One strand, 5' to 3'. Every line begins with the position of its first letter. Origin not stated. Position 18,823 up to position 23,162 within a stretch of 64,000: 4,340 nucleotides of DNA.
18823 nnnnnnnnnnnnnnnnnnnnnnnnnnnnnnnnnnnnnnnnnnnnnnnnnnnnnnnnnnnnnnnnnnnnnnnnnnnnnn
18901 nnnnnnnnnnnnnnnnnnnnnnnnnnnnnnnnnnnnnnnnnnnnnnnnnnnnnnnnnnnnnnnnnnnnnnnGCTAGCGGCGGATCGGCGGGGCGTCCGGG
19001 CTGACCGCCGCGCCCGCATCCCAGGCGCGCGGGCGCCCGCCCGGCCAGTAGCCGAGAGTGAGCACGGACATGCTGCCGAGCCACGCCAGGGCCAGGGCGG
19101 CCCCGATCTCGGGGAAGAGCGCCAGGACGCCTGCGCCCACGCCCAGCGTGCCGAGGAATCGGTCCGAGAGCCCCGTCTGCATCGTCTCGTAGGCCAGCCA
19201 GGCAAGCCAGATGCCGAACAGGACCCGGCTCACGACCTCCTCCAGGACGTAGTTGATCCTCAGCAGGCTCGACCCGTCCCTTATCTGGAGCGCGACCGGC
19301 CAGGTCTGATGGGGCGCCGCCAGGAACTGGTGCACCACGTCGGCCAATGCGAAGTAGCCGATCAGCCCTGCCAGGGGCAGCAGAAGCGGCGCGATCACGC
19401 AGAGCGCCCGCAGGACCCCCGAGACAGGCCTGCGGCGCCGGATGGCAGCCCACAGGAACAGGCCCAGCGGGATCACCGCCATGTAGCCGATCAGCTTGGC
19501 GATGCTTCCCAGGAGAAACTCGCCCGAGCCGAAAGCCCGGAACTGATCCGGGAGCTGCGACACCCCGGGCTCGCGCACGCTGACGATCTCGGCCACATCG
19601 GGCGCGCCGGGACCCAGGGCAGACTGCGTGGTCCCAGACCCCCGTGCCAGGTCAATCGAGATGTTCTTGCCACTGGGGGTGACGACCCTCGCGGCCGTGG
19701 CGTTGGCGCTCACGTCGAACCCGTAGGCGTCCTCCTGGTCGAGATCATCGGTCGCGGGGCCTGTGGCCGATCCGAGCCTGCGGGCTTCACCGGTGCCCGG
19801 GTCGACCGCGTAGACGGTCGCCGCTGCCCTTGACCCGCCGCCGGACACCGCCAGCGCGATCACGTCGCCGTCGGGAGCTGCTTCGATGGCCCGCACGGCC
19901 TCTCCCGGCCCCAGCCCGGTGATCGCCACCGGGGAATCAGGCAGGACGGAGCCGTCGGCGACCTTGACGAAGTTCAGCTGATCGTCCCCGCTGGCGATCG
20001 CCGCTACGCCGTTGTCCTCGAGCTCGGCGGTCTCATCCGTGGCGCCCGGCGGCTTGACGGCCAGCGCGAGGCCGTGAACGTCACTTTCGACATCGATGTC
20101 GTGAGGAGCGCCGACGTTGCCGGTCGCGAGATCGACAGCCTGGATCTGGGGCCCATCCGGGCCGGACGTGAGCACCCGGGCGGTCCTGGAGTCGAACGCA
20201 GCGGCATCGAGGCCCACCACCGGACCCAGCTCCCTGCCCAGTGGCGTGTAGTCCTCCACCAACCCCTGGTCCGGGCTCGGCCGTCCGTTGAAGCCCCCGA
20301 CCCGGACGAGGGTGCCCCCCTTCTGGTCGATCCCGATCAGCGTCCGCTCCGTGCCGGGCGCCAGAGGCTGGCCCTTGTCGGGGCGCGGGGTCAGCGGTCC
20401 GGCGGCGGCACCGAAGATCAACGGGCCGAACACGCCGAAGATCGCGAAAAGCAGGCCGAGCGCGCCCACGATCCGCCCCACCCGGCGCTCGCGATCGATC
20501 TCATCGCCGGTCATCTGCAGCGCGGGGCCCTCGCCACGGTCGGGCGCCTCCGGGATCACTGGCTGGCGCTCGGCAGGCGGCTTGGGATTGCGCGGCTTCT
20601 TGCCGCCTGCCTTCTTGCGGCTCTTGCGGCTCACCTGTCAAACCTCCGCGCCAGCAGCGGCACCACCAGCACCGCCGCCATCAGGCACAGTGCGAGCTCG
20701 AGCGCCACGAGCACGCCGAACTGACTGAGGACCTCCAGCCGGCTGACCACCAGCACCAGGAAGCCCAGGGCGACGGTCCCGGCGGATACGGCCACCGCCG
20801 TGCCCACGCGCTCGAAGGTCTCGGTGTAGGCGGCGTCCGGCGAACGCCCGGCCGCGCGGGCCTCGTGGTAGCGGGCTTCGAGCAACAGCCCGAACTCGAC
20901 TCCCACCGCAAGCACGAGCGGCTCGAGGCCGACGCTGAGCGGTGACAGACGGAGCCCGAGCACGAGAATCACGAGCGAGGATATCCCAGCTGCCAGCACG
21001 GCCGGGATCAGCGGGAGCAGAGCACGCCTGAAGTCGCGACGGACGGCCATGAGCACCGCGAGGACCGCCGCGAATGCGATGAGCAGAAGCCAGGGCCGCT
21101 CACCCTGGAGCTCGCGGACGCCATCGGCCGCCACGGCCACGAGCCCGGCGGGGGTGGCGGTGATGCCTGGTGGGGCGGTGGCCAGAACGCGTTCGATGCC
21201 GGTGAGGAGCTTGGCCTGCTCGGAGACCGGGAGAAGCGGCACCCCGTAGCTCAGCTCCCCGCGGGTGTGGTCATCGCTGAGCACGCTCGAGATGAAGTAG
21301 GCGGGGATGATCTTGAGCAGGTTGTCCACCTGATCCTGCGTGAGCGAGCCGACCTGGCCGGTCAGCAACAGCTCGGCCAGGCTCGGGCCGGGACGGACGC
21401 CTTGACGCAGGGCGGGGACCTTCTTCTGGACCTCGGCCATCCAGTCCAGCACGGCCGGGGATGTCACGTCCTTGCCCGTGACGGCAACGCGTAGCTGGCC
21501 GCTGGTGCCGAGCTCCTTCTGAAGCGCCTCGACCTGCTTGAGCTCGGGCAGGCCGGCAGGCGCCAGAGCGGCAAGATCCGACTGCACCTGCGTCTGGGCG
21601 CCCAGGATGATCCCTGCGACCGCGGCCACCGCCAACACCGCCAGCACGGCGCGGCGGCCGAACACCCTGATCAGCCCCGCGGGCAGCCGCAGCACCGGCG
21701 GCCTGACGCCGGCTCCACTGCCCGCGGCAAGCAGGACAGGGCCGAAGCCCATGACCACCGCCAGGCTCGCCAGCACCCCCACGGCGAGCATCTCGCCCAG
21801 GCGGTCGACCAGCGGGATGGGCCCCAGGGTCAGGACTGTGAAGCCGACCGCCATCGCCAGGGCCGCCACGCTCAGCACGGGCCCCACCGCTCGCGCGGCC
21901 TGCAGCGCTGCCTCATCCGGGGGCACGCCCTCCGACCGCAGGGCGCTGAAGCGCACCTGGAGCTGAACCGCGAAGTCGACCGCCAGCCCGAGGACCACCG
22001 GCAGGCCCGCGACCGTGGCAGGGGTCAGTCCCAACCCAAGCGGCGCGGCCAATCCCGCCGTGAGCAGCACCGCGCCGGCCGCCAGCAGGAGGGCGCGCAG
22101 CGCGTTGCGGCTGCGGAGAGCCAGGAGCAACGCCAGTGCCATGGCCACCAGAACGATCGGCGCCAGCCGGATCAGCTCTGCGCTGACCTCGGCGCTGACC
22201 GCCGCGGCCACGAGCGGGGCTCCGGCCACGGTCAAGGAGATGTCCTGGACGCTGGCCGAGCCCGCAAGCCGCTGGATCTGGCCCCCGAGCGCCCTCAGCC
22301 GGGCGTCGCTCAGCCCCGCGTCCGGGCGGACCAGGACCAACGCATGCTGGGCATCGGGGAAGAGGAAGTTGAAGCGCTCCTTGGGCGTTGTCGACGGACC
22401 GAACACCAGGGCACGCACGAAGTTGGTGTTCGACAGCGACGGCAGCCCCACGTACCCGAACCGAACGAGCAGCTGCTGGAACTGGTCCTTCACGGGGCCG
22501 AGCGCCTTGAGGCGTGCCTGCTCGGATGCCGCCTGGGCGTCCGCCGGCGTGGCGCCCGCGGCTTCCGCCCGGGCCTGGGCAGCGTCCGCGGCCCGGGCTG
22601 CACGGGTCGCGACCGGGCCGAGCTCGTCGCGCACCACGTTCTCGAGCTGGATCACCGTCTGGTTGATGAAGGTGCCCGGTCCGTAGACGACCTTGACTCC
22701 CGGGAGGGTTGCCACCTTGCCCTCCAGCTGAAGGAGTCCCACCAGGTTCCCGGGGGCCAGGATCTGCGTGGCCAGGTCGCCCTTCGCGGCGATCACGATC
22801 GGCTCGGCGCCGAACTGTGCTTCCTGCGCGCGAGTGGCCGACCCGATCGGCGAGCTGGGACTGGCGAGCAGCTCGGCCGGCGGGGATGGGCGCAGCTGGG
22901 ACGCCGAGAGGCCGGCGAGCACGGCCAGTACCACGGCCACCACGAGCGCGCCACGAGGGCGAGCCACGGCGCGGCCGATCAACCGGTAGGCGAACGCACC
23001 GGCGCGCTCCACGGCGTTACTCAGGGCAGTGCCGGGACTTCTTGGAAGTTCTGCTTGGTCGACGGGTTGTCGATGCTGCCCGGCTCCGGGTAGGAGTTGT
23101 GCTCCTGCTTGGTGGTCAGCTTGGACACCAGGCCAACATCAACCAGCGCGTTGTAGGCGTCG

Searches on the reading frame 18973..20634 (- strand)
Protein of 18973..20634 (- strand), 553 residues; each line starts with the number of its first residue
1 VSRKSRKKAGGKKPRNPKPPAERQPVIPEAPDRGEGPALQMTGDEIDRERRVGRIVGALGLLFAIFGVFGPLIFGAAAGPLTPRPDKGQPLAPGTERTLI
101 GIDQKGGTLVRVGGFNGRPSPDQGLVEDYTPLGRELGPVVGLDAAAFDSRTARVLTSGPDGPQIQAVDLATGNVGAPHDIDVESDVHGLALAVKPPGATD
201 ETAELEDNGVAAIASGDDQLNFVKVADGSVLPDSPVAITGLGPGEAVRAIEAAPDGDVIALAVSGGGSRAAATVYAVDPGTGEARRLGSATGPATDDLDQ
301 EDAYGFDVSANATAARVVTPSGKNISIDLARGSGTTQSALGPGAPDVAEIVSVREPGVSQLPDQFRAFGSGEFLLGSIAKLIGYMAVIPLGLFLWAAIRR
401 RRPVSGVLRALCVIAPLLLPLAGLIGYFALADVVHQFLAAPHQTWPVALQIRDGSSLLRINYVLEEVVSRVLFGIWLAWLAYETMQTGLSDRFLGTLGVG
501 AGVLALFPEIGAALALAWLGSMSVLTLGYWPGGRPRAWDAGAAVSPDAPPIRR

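Call 74: search_protein_families(library=pfam, proteins=[window:18973-20634:-])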
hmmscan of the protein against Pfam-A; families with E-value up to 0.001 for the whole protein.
window:18973-20634:- (553 aa): 2 families
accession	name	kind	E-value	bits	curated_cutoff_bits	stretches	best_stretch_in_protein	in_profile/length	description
PF14339.12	DUF4394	-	6e-11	42.6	29.6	1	234-347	15-118/230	Domain of unknown function (DUF4394)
PF14329.11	DUF4386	-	0.00027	21.3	27.6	1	370-514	41-180/210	Domain of unknown function (DUF4386)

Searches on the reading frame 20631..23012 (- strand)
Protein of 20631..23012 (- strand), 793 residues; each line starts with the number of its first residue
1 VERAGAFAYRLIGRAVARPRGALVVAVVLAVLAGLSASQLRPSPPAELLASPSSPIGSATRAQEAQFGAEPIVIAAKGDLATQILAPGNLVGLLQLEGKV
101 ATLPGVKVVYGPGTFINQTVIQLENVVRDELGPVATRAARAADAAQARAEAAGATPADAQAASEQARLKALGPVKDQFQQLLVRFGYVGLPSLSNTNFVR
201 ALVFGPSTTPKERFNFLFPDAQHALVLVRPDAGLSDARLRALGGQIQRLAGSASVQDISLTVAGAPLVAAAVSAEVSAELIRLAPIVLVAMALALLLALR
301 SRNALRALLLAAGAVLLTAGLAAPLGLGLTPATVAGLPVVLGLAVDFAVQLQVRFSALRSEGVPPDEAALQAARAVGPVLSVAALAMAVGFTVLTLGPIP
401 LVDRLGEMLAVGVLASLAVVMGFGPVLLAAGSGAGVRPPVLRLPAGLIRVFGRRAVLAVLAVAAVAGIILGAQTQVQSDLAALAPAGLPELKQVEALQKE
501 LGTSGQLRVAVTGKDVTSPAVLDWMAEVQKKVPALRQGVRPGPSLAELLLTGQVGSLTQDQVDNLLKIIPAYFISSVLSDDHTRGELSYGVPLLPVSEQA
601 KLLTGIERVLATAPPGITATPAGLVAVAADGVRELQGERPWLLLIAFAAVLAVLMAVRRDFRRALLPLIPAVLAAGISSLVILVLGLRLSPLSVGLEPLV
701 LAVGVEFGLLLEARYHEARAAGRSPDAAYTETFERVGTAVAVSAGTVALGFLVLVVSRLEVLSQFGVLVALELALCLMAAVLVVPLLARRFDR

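Call 74: search_protein_families(library=pfam, proteins=[window:20631-23012:-])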
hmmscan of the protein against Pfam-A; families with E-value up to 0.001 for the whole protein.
window:20631-23012:- (793 aa): 2 families
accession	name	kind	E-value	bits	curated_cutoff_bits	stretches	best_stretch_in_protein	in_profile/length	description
PF03176.21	MMPL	-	2.8e-36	125.6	20.5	2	602-788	106-299/333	MMPL family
PF02460.24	Patched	-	9.1e-05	22.7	23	1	647-777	8-143/156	Patched SSD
